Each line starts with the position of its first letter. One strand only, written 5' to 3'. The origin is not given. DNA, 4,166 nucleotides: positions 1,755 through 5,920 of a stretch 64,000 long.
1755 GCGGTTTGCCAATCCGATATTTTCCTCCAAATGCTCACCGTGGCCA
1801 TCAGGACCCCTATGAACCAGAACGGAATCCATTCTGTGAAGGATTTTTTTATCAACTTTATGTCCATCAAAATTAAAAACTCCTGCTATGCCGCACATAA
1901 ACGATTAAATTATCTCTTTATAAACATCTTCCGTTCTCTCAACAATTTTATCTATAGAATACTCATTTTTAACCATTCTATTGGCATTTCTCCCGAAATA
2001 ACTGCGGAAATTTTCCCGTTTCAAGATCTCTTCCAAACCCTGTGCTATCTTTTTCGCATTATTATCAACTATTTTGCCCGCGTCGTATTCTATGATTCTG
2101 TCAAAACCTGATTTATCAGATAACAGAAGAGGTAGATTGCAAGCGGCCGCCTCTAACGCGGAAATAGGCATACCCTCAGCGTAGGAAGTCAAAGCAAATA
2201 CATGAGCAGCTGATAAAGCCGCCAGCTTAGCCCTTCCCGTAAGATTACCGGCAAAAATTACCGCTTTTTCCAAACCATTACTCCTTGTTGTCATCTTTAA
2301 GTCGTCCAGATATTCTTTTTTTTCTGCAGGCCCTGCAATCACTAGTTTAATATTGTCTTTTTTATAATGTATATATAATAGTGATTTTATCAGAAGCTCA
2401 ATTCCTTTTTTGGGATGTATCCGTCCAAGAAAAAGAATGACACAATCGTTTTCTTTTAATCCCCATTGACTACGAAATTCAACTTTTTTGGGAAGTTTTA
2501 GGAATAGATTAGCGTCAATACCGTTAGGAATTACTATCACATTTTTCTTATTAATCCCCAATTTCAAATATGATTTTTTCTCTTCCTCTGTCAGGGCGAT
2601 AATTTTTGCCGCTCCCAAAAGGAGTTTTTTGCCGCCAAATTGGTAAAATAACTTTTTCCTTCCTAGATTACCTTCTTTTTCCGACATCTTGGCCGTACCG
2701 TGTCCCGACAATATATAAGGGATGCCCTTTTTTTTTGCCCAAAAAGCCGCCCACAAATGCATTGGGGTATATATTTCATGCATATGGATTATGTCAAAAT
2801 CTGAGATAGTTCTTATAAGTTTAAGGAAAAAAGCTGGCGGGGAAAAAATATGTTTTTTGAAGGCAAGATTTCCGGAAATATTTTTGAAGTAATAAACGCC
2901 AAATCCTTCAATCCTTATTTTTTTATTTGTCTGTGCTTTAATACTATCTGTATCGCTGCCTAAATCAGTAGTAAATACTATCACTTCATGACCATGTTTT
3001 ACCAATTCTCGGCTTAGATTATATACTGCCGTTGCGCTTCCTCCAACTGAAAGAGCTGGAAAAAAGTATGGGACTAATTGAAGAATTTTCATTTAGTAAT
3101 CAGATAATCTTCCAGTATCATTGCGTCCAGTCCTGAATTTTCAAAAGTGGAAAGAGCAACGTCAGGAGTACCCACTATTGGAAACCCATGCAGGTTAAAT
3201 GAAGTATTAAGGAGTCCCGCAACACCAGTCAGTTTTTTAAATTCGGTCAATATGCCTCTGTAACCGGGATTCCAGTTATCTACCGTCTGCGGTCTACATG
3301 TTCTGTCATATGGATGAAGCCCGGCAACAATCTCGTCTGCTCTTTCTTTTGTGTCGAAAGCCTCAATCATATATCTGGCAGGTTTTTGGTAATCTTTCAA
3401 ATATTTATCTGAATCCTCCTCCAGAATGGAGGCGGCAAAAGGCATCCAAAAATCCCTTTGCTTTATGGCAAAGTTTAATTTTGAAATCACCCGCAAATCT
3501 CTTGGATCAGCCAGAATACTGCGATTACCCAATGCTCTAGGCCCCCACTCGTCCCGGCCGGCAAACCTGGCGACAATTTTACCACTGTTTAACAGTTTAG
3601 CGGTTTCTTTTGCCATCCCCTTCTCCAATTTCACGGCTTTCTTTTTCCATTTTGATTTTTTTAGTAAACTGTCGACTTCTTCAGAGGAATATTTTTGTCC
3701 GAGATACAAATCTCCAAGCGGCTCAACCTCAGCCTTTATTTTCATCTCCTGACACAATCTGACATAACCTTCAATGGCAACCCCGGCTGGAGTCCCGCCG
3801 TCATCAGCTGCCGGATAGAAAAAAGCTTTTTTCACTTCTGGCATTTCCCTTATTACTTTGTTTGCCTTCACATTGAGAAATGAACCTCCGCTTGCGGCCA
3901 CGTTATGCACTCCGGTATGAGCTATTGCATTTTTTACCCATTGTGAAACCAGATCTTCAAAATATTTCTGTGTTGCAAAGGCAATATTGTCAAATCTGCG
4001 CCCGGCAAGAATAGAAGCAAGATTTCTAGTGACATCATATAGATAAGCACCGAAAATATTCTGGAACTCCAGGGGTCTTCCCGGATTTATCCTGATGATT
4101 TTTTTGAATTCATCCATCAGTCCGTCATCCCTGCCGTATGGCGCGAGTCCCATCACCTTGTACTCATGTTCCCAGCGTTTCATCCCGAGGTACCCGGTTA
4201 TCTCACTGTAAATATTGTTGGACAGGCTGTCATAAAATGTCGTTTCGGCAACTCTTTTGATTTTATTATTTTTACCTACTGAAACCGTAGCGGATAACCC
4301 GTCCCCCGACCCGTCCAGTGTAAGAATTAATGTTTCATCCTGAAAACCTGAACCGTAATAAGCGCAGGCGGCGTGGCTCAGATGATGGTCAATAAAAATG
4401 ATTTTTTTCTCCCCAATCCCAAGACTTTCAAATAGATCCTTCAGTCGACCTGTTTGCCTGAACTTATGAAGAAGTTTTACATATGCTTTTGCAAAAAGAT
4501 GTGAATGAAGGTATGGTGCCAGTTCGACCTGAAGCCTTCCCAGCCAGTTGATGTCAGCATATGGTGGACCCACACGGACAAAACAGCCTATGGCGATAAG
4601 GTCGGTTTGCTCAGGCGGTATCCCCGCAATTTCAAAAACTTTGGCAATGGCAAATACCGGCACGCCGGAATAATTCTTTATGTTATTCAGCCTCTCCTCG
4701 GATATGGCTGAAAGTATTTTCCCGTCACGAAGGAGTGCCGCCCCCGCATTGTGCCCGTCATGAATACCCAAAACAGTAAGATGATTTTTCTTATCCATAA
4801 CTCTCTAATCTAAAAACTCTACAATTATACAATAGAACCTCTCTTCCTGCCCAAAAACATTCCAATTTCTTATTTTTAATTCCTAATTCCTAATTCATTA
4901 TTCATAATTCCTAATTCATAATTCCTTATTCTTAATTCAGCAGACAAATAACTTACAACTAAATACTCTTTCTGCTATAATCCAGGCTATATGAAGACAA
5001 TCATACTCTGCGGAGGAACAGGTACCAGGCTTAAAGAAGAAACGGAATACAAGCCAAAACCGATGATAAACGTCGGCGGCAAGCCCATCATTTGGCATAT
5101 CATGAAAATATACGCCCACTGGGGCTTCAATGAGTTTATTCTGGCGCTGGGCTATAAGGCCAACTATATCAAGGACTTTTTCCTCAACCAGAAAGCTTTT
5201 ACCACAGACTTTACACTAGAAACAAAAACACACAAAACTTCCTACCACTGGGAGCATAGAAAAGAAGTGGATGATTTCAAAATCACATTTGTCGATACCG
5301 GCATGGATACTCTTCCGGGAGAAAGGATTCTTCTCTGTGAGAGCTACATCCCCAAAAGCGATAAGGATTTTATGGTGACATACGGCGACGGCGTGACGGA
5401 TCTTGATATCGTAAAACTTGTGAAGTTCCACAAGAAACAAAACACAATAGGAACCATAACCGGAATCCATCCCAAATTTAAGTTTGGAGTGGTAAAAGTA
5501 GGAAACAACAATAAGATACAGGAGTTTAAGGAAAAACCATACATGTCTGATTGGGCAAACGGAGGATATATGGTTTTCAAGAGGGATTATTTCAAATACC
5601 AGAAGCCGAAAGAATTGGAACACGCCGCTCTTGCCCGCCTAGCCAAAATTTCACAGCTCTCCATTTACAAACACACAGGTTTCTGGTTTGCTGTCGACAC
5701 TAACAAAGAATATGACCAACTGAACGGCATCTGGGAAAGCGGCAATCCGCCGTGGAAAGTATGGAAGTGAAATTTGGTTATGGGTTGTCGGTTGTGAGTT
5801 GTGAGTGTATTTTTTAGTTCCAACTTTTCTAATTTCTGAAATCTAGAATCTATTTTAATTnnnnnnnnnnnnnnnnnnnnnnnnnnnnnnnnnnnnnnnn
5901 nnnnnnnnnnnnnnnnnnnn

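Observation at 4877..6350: Heptanucleotide repeats flank rfbF and reappear inverted as an in-frame insertion in the dehydratase gene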

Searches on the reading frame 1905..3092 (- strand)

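Call 8: search_protein_families(library=ncbifam, proteins=[window:1905-3092:-])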
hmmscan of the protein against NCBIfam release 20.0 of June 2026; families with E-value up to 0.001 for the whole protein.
window:1905-3092:- (395 aa): 35 families (the best 25 are shown)
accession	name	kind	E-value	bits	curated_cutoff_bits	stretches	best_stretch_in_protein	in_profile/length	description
NF038295.1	EPS_HpsP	equivalog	4.3e-57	193.9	550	1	2-395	1-388/388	hormogonium polysaccharide biosynthesis glycosyltransferase HpsP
NF046085.1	XrtY_assoc_Gly1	equivalog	1.9e-50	171.8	400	1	1-395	1-385/387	XrtY-associated glycosyltransferase XYAG1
NF041010.1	glycosy_Agl16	equivalog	5.6e-33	114.2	575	2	100-394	75-351/352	glycosylation protein Agl16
TIGR02149.1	glgA_Coryne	subfamily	7.2e-31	107.7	302.4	1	51-395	37-391/391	glycogen synthase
TIGR03088.1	stp2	hypoth_equivalog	8.1e-26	90.9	409.05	1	164-394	140-373/374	TIGR03088 family PEP-CTERM/XrtA system glycosyltransferase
TIGR03449.1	mycothiol_MshA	equivalog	1.4e-25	90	462.5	1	17-394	21-403/406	D-inositol-3-phosphate glycosyltransferase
NF047684.1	TeichurnBiosyTuaC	equivalog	3.4e-24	85.5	550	1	98-395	108-390/391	teichuronic acid biosynthesis protein TuaC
TIGR04157.1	glyco_rSAM_CFB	subfamily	5.1e-23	81.7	400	1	157-391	166-406/406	TIGR04157 family glycosyltransferase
TIGR03999.1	thiol_BshA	equivalog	2.5e-22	79.4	273.7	1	15-394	10-373/375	N-acetyl-alpha-D-glucosaminyl L-malate synthase BshA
NF041876.1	EPS_EpsE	equivalog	3.6e-22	79.1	400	1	181-381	184-383/389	exopolysaccharide biosynthesis GT4 family glycosyltransferase EpsE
TIGR04047.1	MSMEG_0565_glyc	hypoth_equivalog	1.5e-21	76.9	259.85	1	185-392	161-372/373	MSMEG_0565 family glycosyltransferase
NF053513.1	Gtran_IagA_BgsA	equivalog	8.7e-21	74.3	460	1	97-394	42-331/333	LTA glycolipid anchor biosynthesis glycosyltransferase, IagA/BgsA family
NF038229.1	Glyco4_Geo_Pelo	equivalog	2.8e-20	72.6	400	1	119-395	75-337/338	GPMC system family 4 glycosyltransferase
TIGR04063.1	stp3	hypoth_equivalog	6.3e-19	68.1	442.05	1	158-394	155-395/397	TIGR04063 family PEP-CTERM/XrtA system glycosyltransferase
NF012028.0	PRK15484.1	subfamily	1.7e-18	66.9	618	1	162-392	141-376/380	lipopolysaccharide N-acetylglucosaminyltransferase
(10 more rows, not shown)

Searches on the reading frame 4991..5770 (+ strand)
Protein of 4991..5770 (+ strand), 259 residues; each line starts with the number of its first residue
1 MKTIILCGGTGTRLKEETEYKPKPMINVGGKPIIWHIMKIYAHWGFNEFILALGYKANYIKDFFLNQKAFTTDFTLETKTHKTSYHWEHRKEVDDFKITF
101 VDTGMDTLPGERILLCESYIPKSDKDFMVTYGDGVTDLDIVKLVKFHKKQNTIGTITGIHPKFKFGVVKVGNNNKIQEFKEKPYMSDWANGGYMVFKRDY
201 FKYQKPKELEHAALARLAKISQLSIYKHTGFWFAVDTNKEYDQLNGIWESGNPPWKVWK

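Call 8: search_protein_families(library=ncbifam, proteins=[window:4991-5770:+])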
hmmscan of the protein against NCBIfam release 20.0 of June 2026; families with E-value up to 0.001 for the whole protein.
window:4991-5770:+ (259 aa): 23 families
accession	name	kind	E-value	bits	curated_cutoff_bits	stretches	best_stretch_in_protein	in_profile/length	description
TIGR02623.1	G1P_cyt_trans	equivalog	1.7e-76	257.1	300.25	1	1-258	1-255/255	glucose-1-phosphate cytidylyltransferase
TIGR03992.1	Arch_glmU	subfamily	3.7e-24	85.4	292.1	2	1-77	1-77/393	bifunctional sugar-1-phosphate nucleotidylyltransferase/acetyltransferase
NF049965.1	GlMnHpPGnyltfHddC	equivalog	2e-19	70.1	300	2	1-67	1-67/221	D-glycero-D-manno-heptose 1-phosphate guanosyltransferase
NF052502.1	man1P_GTase_Rv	exception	2e-17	63.1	440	2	2-74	2-74/352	mannose-1-phosphate guanylyltransferase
NF041313.1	UDPGP_AglF_Halo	equivalog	3.8e-17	62.5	400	1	1-64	1-64/234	UTP--glucose-1-phosphate uridylyltransferase AglF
TIGR01208.1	rmlA_long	equivalog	3.5e-14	52.5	320.25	2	2-77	1-77/353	glucose-1-phosphate thymidylyltransferase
NF045761.1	NAMPUrTaseMurU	equivalog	1.7e-13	50.9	250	1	1-72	1-72/226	N-acetylmuramate alpha-1-phosphate uridylyltransferase MurU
NF041173.1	Sug_nt_acttase_Thmprot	equivalog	1e-12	47.7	600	1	122-235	94-214/405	bifunctional sugar-1-phosphate nucleotidylyltransferase/acetyltransferase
TIGR01099.1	galU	equivalog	3.8e-12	46.4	326.8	1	1-186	2-192/261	UTP--glucose-1-phosphate uridylyltransferase GalU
TIGR02091.1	glgC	equivalog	6.5e-12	45.2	424.9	1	3-186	3-179/364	glucose-1-phosphate adenylyltransferase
NF041135.1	IPPtranDIPPsyn_Thcocales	equivalog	1.2e-11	44.3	580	1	1-79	1-75/419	bifunctional L-myo-inositol-1-phosphate cytidylyltransferase/CDP-L-myo-inositol myo-inositolphosphotransferase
NF003670.0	PRK05293.1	equivalog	1.9e-11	43.5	470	1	3-203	7-203/382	glucose-1-phosphate adenylyltransferase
NF001947.0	PRK00725.1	subfamily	7.2e-11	41.5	470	2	124-185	129-195/426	glucose-1-phosphate adenylyltransferase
NF002023.0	PRK00844.1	subfamily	2.2e-09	36.6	458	1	120-184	113-182/408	glucose-1-phosphate adenylyltransferase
NF002772.0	PRK02862.1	equivalog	2.8e-08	32.9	537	1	125-187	117-183/429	glucose-1-phosphate adenylyltransferase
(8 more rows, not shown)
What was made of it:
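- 4991..5770 (+): rfbF-like glucose-1-phosphate cytidylyltransferase. TIGR02623 E 1.7e-76, 257 bits, full length, but below the 300-bit cut-off (call 8)
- On CDP-glucose 4,6-dehydratase (RfbG, TIGR02622): The adjacent gene 4991-5770 hits TIGR02623 at 257 bits over its full length (below the 300-bit cut-off; call 8).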

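Call 67: find_encoding_contigs(protein=window:4991-5767:+, flank=3000, max_places=6)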
Protein window:4991-5767:+ (259 aa): 3 contigs read that carry it; 3 places shown.
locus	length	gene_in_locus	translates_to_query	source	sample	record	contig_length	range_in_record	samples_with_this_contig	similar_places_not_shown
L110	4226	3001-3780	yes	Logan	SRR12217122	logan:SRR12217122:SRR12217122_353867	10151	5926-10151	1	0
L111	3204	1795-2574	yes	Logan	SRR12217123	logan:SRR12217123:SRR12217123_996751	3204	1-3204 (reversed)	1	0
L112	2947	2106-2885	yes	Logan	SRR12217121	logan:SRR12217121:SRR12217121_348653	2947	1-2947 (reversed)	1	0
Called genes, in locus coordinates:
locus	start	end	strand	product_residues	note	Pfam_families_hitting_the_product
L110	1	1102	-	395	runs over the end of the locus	PF13477:Glyco_trans_4_2 (weak), PF13439:Glyco_transf_4, PF13579:Glyco_trans_4_4, PF20706:GT4-conflict, PF00534:Glycos_transf_1, PF13692:Glyco_trans_1_4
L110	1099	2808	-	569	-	PF02543:Carbam_trans_N, PF16861:Carbam_trans_C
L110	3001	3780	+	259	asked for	PF00483:NTP_transferase, PF12804:NTP_transf_3 (weak)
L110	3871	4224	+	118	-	?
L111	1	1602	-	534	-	?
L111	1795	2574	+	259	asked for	PF00483:NTP_transferase, PF12804:NTP_transf_3 (weak)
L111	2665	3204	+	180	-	?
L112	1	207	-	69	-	?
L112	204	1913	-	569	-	PF02543:Carbam_trans_N, PF16861:Carbam_trans_C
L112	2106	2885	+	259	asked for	PF00483:NTP_transferase, PF12804:NTP_transf_3 (weak)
